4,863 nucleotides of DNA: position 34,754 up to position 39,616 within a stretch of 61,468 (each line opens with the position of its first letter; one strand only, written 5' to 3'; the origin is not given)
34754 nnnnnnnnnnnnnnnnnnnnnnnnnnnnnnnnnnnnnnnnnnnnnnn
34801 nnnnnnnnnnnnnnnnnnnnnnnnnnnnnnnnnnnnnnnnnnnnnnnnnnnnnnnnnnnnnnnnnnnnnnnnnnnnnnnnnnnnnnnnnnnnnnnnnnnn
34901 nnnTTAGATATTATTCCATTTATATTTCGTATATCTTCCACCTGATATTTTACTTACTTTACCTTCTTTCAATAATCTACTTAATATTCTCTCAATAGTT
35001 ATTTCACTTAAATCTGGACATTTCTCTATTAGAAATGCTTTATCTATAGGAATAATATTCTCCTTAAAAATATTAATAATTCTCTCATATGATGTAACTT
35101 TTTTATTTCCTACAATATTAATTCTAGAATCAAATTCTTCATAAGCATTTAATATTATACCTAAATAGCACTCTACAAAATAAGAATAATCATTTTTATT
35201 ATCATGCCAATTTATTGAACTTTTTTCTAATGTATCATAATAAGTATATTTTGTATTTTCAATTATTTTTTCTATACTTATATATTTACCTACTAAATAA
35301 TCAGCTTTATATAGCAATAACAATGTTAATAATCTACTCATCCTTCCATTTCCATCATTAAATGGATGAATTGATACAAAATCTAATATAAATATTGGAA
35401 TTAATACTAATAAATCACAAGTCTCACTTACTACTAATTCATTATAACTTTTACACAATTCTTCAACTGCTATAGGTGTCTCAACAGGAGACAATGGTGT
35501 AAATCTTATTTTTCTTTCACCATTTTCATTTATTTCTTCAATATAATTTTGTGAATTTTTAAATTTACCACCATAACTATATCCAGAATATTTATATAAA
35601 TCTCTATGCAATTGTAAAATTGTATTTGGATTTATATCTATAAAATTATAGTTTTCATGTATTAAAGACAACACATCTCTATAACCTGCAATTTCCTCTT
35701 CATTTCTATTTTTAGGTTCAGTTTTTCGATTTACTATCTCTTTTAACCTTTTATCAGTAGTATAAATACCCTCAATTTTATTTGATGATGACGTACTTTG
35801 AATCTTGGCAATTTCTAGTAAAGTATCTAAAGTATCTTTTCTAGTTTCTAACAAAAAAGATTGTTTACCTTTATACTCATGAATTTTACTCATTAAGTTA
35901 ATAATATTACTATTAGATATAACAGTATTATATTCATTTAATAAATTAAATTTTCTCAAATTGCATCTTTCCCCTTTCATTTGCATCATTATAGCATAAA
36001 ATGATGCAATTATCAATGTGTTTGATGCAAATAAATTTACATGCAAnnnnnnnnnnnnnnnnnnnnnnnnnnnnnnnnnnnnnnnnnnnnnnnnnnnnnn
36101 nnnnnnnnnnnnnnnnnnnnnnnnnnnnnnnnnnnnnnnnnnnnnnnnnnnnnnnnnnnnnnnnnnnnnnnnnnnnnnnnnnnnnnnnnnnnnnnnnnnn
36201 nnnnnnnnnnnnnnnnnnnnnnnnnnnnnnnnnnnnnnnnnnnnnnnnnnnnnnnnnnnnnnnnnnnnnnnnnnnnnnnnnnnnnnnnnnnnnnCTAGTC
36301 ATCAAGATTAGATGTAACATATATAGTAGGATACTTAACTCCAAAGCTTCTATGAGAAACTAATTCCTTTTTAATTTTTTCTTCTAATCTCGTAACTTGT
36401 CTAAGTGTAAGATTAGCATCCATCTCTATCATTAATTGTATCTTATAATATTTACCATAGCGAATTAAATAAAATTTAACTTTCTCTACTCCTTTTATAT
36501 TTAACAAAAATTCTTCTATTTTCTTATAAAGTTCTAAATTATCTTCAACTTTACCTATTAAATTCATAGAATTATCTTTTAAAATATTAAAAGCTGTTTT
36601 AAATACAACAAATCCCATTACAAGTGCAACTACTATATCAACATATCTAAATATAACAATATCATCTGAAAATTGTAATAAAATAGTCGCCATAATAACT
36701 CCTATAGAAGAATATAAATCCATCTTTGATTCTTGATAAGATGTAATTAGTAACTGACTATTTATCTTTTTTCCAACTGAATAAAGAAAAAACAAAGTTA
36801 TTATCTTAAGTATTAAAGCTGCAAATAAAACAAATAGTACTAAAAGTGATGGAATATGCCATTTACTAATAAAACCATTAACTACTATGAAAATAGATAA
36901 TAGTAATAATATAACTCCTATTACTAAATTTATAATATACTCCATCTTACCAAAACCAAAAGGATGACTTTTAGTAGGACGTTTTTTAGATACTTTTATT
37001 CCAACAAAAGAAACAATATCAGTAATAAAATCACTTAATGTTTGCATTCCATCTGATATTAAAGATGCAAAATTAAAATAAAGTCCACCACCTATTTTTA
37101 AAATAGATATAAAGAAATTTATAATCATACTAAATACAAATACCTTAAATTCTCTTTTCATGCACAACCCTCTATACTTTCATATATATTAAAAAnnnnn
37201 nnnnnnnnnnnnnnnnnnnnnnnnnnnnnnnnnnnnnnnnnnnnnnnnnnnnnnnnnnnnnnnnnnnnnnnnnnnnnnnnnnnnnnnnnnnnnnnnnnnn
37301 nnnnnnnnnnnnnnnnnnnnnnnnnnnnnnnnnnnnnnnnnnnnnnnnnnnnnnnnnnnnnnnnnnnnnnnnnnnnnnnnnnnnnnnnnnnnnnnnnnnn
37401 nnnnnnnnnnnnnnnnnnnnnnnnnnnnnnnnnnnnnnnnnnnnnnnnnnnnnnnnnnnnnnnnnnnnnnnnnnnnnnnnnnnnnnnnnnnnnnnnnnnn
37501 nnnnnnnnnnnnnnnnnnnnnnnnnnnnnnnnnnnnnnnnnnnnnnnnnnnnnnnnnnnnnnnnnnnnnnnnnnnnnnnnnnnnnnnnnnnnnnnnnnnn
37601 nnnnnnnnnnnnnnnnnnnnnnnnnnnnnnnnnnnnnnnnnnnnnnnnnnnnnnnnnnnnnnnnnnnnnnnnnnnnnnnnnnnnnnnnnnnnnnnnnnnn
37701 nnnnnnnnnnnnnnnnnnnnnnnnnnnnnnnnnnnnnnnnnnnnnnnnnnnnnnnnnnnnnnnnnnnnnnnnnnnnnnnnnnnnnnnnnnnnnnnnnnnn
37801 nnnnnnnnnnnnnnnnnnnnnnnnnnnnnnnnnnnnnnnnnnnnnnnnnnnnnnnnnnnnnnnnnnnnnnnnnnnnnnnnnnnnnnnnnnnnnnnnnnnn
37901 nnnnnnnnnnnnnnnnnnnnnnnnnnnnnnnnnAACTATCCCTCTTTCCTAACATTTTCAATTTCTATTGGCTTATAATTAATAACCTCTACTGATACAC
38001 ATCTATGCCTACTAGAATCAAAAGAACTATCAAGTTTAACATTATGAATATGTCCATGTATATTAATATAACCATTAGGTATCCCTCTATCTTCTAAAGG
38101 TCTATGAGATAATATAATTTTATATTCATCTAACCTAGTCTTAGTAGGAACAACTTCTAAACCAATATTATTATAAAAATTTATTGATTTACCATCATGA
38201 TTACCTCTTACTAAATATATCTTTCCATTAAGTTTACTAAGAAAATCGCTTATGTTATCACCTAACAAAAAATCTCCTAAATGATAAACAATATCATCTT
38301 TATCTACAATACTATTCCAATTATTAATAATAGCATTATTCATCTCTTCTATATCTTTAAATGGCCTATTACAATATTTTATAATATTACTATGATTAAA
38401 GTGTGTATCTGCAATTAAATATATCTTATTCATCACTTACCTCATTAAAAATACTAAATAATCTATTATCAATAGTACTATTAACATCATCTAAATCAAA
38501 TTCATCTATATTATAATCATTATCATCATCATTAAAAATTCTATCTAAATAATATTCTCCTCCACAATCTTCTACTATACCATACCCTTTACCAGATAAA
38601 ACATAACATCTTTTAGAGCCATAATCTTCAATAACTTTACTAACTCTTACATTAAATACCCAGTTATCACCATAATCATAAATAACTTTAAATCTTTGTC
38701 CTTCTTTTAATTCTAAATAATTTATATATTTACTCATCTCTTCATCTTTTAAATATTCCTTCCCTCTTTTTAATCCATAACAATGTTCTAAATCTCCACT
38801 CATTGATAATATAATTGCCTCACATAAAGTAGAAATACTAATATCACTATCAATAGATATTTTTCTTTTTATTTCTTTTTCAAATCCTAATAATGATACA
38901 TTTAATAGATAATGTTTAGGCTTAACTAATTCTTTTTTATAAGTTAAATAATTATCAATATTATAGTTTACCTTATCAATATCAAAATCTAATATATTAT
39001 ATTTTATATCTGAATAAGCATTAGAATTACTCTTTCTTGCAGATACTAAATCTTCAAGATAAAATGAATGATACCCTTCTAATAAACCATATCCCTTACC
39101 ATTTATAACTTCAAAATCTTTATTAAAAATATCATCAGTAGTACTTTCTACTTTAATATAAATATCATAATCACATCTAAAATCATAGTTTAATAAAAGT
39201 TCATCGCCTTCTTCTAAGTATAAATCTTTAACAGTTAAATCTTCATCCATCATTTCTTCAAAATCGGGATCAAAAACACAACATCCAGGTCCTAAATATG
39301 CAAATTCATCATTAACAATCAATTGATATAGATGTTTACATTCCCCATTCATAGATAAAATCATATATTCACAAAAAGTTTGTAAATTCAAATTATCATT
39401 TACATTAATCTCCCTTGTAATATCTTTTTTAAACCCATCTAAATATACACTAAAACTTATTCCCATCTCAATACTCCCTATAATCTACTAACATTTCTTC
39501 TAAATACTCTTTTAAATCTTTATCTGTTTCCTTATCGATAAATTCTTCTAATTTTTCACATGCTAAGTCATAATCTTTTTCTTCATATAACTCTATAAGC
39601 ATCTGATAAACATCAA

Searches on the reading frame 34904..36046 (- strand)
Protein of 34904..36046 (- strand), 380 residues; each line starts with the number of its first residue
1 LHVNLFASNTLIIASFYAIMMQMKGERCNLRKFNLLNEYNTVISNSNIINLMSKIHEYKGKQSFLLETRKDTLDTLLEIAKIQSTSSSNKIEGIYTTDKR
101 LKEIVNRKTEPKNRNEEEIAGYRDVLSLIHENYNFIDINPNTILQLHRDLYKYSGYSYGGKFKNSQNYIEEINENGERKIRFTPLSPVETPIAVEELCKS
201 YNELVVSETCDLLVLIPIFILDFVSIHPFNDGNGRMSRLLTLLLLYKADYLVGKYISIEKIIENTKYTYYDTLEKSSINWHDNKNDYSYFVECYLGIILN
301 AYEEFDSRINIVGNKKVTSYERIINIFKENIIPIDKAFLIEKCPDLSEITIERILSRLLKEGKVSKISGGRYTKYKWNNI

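Call 10: search_protein_families(library=pfam, proteins=[window:34904-36046:-], max_evalue=0.01)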
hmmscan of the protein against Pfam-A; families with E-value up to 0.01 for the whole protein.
window:34904-36046:- (380 aa): 1 family
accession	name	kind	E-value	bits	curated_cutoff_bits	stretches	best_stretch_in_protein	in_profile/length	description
PF02661.23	Fic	-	1.9e-16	61.1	24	1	138-245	2-93/93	Fic/DOC family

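Call 69: search_protein_families(library=padloc, proteins=[window:34904-36046:-], max_evalue=0.001)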
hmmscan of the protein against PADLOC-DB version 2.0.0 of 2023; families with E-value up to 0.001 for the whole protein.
window:34904-36046:- (380 aa): 7 families
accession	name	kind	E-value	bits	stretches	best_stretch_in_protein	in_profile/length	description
PDLC03963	SoFic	-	3.6e-38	129.9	1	45-375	26-348/361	-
PDLC04837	PDC-S04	-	9e-14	49.3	1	65-285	11-215/234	-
PDLC04966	PDC-S24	-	4e-13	47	1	136-277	230-369/497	-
PDLC04840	PDC-S04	-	4.8e-13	47.4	1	86-276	17-199/227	-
PDLC04836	PDC-S04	-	5.5e-12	43.4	1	63-275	8-211/244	-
PDLC04839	PDC-S04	-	6.2e-12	43.6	1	135-267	56-179/205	-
PDLC04838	PDC-S04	-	4.8e-05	21.2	1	182-252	98-169/209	-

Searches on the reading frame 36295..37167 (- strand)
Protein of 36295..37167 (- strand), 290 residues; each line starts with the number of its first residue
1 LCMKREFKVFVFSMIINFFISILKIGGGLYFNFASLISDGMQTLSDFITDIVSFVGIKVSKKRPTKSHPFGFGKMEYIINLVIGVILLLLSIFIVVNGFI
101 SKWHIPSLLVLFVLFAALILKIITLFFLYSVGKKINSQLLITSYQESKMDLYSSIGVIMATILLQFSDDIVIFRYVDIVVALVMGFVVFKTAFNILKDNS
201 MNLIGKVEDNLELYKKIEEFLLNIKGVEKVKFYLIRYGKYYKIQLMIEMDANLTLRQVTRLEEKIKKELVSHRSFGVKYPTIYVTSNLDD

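Call 11: search_protein_families(library=pfam, proteins=[window:36295-37167:-], max_evalue=0.001)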
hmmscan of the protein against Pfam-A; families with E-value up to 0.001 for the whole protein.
window:36295-37167:- (290 aa): 2 families
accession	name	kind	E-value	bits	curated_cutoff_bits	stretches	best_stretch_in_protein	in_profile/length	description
PF01545.26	Cation_efflux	-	3.6e-36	125.2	26.6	1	12-203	3-197/198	Cation efflux family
PF16916.11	ZT_dimer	-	0.00013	22.4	26.7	1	212-271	4-64/78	Dimerisation domain of Zinc Transporter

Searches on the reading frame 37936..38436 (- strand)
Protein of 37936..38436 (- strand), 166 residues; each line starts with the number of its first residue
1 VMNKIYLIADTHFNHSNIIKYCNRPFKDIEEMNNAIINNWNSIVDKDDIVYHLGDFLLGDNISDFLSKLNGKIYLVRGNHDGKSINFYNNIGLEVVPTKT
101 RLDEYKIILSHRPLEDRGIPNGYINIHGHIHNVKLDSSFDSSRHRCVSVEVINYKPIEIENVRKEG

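Call 12: search_protein_families(library=pfam, proteins=[window:37936-38436:-], max_evalue=0.001)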
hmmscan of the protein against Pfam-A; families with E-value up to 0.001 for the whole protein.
window:37936-38436:- (166 aa): 2 families
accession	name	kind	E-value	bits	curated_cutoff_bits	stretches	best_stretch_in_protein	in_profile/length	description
PF00149.33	Metallophos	-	4.2e-10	40.8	21.5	1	4-139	2-124/191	Calcineurin-like phosphoesterase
PF12850.12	Metallophos_2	-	1.4e-07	32.1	27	1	4-136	2-122/154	Calcineurin-like phosphoesterase superfamily domain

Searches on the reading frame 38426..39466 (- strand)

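Call 12: search_protein_families(library=pfam, proteins=[window:38426-39466:-], max_evalue=0.001)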
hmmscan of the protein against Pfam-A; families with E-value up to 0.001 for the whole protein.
window:38426-39466:- (346 aa): 1 family
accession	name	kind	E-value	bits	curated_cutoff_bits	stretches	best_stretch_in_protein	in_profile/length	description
PF07929.16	PRiA4_ORF3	-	1.1e-34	120.1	26.6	2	185-306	2-137/173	Plasmid pRiA4b ORF-3-like protein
